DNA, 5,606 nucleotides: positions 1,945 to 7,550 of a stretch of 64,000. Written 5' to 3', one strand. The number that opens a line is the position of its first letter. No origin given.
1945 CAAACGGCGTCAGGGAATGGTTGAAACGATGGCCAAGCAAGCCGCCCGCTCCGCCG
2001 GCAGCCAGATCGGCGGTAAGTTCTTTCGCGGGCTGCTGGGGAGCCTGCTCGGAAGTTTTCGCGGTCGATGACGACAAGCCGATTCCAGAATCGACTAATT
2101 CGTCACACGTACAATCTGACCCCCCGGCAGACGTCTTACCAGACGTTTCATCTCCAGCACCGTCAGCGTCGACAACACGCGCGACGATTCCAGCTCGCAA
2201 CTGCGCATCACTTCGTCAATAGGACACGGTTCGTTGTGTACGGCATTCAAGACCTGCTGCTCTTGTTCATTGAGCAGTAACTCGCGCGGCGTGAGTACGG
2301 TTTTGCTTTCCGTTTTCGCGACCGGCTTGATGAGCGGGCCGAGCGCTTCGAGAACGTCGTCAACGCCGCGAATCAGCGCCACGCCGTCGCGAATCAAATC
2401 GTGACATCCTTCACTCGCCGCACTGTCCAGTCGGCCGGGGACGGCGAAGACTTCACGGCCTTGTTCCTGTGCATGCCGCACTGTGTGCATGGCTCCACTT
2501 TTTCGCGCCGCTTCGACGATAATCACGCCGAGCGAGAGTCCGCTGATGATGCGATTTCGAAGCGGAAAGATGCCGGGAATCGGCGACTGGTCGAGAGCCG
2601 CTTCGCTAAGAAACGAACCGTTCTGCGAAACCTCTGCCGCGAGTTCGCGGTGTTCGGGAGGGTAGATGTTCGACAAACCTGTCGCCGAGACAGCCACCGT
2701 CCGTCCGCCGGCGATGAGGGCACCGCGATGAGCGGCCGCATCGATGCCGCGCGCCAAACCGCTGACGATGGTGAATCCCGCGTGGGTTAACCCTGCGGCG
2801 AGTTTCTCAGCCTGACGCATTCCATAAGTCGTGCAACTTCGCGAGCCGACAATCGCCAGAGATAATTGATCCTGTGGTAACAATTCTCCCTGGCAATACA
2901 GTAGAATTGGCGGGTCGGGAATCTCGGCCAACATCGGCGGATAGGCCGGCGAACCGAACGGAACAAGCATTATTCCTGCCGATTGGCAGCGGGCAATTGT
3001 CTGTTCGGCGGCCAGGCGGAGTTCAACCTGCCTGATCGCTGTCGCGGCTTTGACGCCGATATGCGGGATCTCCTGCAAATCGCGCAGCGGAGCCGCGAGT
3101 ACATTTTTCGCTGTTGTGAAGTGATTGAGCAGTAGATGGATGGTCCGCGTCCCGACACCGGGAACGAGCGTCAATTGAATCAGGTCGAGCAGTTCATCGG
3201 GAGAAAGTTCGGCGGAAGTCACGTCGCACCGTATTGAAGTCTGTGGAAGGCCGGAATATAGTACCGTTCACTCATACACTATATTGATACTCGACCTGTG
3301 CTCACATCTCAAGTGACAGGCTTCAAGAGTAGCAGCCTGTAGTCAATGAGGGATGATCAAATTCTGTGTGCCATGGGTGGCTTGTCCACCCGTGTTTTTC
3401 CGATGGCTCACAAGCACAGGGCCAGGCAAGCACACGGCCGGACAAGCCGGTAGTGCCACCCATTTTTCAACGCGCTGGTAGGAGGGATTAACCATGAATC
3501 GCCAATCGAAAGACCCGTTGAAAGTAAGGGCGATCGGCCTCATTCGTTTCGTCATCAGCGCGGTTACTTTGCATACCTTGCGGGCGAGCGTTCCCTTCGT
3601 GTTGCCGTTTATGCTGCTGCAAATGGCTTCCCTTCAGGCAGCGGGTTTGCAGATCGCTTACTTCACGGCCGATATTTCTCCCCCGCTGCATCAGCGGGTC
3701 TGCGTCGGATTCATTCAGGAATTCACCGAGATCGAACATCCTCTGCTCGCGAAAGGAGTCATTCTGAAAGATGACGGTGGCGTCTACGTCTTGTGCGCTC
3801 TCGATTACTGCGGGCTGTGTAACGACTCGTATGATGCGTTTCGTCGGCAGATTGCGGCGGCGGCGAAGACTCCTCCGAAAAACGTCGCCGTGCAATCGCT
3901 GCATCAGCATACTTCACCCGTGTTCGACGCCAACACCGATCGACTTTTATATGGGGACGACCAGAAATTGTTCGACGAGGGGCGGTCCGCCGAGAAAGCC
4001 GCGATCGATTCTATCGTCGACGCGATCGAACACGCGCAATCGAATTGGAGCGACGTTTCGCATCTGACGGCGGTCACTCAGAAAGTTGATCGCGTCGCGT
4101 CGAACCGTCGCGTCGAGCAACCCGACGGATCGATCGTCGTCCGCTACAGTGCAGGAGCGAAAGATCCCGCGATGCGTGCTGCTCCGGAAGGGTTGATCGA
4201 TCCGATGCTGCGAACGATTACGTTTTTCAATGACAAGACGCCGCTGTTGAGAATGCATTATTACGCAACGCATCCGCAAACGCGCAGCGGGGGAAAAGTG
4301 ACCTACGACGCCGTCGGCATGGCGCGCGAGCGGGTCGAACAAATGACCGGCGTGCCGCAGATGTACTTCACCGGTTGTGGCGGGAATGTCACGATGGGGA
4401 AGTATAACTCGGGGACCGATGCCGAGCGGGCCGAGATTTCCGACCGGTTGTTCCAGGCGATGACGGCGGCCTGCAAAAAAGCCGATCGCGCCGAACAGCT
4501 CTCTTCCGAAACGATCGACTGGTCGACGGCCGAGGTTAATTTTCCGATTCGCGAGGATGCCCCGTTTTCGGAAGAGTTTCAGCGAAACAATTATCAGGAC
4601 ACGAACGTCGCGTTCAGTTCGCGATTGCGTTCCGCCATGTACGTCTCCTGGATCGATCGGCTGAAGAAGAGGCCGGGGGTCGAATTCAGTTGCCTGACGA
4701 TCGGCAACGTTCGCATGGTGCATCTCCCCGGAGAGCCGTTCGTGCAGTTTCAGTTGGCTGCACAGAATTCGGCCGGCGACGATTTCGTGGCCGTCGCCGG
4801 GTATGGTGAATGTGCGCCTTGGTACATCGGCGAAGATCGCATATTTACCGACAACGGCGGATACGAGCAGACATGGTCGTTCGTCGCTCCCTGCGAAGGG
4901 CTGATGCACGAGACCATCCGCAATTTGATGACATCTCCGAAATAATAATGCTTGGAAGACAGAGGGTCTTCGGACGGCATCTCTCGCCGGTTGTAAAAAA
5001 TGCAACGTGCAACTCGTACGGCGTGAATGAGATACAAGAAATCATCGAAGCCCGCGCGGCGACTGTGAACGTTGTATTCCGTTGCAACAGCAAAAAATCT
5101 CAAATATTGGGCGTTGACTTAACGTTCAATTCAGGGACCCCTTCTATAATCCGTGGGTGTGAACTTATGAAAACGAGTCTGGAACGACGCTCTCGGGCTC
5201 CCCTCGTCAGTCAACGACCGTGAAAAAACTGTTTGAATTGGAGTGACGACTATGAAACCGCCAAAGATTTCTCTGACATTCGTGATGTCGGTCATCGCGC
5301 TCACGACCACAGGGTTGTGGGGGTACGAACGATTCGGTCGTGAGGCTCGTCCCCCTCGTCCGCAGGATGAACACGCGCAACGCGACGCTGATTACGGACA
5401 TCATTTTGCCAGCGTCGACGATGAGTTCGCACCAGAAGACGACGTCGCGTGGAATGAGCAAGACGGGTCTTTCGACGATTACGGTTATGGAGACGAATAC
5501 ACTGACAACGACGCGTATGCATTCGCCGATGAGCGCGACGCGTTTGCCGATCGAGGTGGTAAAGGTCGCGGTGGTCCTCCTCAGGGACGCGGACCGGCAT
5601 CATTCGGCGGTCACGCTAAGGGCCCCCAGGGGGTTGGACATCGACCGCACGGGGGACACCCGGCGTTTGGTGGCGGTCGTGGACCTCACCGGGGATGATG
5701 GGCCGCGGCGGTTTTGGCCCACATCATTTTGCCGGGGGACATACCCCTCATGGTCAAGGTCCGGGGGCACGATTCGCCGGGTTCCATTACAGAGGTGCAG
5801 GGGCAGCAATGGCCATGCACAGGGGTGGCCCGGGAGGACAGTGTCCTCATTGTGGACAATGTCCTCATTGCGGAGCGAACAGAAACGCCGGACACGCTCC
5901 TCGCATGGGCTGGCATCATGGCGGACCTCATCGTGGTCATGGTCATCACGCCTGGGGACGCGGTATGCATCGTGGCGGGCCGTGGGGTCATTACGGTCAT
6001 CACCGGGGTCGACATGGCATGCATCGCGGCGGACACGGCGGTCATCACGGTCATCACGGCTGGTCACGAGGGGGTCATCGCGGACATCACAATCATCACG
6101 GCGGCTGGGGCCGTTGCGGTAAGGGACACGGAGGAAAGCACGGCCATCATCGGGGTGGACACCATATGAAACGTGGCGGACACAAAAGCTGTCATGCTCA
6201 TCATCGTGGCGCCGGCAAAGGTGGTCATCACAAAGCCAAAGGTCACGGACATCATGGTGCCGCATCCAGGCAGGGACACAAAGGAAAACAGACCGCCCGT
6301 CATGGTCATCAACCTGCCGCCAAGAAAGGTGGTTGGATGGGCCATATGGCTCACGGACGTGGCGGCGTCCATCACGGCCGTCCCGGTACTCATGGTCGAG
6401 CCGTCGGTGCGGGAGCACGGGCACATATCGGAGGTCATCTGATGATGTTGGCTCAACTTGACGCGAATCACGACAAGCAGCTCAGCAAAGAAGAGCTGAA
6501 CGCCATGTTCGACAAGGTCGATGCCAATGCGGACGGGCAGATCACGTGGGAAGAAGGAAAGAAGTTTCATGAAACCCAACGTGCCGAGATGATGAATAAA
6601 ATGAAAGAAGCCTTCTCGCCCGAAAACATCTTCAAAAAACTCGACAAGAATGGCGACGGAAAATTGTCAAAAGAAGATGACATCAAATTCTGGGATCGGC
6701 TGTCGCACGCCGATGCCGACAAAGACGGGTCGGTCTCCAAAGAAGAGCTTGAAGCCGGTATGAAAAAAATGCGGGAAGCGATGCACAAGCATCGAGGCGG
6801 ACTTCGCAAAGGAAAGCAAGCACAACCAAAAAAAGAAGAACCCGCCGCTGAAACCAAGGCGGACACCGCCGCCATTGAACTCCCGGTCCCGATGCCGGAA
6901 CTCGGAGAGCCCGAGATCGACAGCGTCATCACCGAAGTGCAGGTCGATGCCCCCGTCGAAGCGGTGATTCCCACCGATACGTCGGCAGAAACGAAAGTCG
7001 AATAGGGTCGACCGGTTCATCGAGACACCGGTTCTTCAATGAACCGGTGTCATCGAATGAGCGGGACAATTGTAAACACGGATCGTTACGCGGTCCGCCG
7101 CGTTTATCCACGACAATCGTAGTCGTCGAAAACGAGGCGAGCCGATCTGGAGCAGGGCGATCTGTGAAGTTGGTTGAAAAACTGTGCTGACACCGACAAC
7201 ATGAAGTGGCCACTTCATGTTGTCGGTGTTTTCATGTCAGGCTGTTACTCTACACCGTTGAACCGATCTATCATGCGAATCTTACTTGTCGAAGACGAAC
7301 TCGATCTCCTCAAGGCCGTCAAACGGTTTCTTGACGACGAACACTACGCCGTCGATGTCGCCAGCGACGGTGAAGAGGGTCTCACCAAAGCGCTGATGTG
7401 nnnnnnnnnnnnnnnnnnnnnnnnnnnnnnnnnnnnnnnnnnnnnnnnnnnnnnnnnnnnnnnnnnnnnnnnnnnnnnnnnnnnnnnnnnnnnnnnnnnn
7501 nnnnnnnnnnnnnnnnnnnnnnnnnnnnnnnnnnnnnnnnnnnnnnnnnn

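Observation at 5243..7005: Extremely His/Gly-rich protein with four canonical EF-hands, directly upstream of a metal-sensor-like two-component system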

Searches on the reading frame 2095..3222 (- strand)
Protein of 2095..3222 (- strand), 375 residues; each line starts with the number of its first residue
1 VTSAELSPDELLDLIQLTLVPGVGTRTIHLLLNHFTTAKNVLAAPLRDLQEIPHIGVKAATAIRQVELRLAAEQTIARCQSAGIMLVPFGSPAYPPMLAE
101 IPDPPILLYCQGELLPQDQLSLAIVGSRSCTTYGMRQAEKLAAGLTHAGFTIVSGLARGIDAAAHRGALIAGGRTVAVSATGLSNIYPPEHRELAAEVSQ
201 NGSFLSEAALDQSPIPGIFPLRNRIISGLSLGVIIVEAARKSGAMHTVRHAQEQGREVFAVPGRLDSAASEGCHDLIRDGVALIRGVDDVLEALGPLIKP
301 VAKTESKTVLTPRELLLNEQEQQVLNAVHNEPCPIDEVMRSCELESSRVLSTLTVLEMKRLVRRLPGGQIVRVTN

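Call 5: search_protein_families(library=pfam, proteins=[window:2095-3222:-], max_evalue=0.01)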
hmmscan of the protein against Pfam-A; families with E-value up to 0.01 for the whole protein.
window:2095-3222:- (375 aa): 5 families
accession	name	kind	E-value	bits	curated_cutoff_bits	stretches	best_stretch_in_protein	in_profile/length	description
PF02481.21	DNA_processg_A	-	1.4e-72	243.7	29.6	1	79-284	2-210/212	DNA recombination-mediator protein A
PF17782.7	DprA_WH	-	5.9e-14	52.3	22.9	1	317-368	10-61/61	DprA winged helix domain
PF12826.13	HHH_2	-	3.8e-05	24.2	27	1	20-65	8-53/64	Helix-hairpin-helix motif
PF14520.12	HHH_5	-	9.1e-05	23.3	27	1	17-64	4-52/57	Helix-hairpin-helix domain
PF18306.6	LDcluster4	-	0.00093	19.3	26.3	1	121-181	3-64/151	SLOG cluster4 family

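Call 25: find_encoding_contigs(protein=window:2095-3222:-, flank=6000, max_places=5)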
Protein window:2095-3222:- (375 aa): 5 contigs read that carry it; 3 places shown.
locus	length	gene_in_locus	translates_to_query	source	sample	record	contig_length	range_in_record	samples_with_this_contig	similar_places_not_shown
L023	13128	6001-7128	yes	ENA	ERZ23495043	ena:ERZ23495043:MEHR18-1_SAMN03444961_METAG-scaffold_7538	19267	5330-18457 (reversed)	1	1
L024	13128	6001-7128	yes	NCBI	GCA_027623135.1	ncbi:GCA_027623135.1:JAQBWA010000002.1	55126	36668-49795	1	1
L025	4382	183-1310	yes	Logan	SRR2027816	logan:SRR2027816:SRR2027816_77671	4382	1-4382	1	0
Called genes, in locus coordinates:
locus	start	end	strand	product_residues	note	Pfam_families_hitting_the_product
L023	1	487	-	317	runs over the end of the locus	PF00672:HAMP, PF00512:HisKA, PF13581:HATPase_c_2 (weak), PF02518:HATPase_c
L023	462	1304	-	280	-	-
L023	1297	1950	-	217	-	PF00072:Response_reg, PF00486:Trans_reg_C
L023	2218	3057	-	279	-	PF00036:EF-hand_1 (faint), PF13202:EF-hand_5 (faint), PF13405:EF-hand_6 (faint), PF13499:EF-hand_7 (faint), PF13833:EF-hand_8 (faint)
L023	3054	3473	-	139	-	-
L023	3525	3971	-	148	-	-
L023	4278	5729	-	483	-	-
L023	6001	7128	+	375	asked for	PF02481:DNA_processg_A, PF17782:WHD_DprA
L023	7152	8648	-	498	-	PF01935:DUF87 (weak), PF05872:HerA_C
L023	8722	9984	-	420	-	PF01011:PQQ (faint), PF13360:PQQ_2, PF13570:Beta-prop_ACSF4 (weak)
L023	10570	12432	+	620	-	PF17092:PCB_OB (faint), PF00575:S1 (weak), PF13509:S1_2 (faint), PF00575:S1, PF21710:Spt6_S1 (faint), PF00575:S1, PF23459:S1_RRP5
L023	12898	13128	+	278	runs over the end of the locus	PF00140:Sigma70_r1_2, PF04542:Sigma70_r2, PF04539:Sigma70_r3, PF04545:Sigma70_r4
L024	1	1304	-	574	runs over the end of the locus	PF00672:HAMP, PF00512:HisKA, PF02518:HATPase_c, PF13581:HATPase_c_2 (faint)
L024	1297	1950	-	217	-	PF00072:Response_reg, PF00486:Trans_reg_C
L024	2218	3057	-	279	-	PF00036:EF-hand_1 (faint), PF13202:EF-hand_5 (faint), PF13405:EF-hand_6 (faint), PF13499:EF-hand_7 (faint), PF13833:EF-hand_8 (faint)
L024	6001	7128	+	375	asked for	PF02481:DNA_processg_A, PF17782:WHD_DprA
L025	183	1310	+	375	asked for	PF02481:DNA_processg_A, PF17782:WHD_DprA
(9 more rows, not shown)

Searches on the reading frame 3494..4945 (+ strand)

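Call 5: search_protein_families(library=pfam, proteins=[window:3494-4945:+], max_evalue=0.01)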
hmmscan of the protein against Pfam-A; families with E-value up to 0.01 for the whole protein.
window:3494-4945:+ (483 aa): 1 family
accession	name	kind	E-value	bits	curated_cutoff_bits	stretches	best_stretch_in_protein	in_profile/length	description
PF04734.18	Ceramidase_alk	-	0.00017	20.8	32.1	1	128-286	84-231/509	Neutral/alkaline non-lysosomal ceramidase, N-terminal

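Call 16: search_protein_families(library=ncbifam, proteins=[window:3494-4945:+], max_evalue=0.001)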
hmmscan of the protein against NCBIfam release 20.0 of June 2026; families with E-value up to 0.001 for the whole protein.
window:3494-4945:+ (483 aa): 0 families

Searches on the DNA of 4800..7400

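Call 32: search_rna_families(source=window, start=4800, end=7400, threshold=evalue, max_evalue=1)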
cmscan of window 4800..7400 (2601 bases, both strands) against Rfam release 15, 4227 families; matches with E-value up to 1: 5.
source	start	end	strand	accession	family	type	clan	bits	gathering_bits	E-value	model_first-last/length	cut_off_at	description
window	7189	7230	-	RF04120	MIR5998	Gene; miRNA;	-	24.3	180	0.023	1-173/173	no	MIR5998 microRNA precursor family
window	7175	7235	+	RF04038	mir-5985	Gene; miRNA;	-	24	100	0.16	1-74/74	no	mir-5985 microRNA precursor family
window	6458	6483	+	RF02066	STnc320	Gene; sRNA;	-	20.8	50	0.95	1-55/55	no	Salmonella enterica sRNA STnc320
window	7185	7233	+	RF04114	MIR4374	Gene; miRNA;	-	19.8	105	0.74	1-119/119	no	MIR4374 microRNA precursor family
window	7183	7237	-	RF04114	MIR4374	Gene; miRNA;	-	19.6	105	0.82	1-119/119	no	MIR4374 microRNA precursor family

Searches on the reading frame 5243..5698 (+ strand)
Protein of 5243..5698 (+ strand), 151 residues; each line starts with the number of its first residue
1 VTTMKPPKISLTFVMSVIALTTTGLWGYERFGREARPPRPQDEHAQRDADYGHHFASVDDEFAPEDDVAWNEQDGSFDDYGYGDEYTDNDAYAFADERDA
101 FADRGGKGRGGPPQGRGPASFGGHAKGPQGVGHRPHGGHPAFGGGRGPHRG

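Call 5: search_protein_families(library=pfam, proteins=[window:5243-5698:+], max_evalue=0.01)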
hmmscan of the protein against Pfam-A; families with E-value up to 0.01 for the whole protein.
window:5243-5698:+ (151 aa): 0 families

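Call 7: find_encoding_contigs(protein=window:5243-5698:+, flank=3000, max_places=4)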
Protein window:5243-5698:+ (151 aa): no gene with exactly this product is on record in the collection.

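Call 16: search_protein_families(library=ncbifam, proteins=[window:5243-5698:+], max_evalue=0.001)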
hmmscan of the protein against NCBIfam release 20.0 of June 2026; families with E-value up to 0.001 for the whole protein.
window:5243-5698:+ (151 aa): 0 families

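Call 27: find_homologous_proteins(query=window:5252-5695:+, max_evalue=0.01)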
Query window:5252-5695:+ (148 aa): 1 proteins with E <= 0.01 among 55 candidates.
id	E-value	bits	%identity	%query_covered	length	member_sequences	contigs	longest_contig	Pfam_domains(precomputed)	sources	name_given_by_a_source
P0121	6.5e-96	337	100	100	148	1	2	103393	-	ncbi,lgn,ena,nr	ncbi:MAG: hypothetical protein O2955_00425 [Planctomycetota bacterium]|nr:hypothetical protein [Plan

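Call 35: find_encoding_contigs(protein=P0121, flank=3000, max_places=10)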
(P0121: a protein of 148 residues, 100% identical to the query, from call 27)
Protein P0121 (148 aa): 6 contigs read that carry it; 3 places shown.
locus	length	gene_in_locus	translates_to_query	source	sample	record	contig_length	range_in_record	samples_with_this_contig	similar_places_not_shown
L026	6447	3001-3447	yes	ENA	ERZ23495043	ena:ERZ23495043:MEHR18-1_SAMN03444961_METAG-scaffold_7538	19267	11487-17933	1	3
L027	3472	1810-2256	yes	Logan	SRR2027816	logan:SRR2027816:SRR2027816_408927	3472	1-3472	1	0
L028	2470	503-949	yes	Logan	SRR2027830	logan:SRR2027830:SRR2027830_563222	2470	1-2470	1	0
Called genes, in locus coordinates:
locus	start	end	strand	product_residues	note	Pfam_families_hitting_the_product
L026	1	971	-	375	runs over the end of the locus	PF02481:DNA_processg_A, PF17782:WHD_DprA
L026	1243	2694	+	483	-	-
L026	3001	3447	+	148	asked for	-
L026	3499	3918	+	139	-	-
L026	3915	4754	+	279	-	PF00036:EF-hand_1 (faint), PF13202:EF-hand_5 (faint), PF13405:EF-hand_6 (faint), PF13499:EF-hand_7 (faint), PF13833:EF-hand_8 (faint)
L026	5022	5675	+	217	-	PF00072:Response_reg, PF00486:Trans_reg_C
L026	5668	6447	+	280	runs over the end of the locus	-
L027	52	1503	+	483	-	-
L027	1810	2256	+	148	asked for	-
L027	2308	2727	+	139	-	-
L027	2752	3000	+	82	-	-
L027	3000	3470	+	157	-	?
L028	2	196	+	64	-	?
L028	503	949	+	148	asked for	-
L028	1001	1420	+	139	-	-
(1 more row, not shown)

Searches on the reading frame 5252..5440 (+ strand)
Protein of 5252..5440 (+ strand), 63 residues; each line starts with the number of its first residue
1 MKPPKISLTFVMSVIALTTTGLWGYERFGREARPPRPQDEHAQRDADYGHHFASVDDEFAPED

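Call 23: find_related_loci(query=A3, collection=metagenome_contigs, flank=8000)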
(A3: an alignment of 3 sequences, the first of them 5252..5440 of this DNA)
Query A3 (63 aa) in metagenome_contigs; peptide patterns used: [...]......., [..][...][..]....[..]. (x = any residue, [..] = any of these).
62 stretches matched a pattern, but none encodes a relative of the query by tblastn (E <= 1e-3).

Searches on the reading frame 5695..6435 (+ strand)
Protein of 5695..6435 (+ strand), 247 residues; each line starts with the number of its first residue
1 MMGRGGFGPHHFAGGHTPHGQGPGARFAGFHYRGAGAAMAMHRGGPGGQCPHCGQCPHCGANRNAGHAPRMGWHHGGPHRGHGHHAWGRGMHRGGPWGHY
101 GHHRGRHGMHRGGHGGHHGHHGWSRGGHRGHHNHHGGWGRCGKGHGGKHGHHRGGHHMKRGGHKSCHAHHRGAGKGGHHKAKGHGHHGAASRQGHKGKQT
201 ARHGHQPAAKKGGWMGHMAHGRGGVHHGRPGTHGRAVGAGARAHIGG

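Call 51: search_protein_representatives(protein=window:5695-6435:+)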
Query: 247 residues. Proteins with E-value up to 0.001 (for the whole library): 0; up to 1e-10: 0; up to 1e-30: 0. The best 0 are listed.
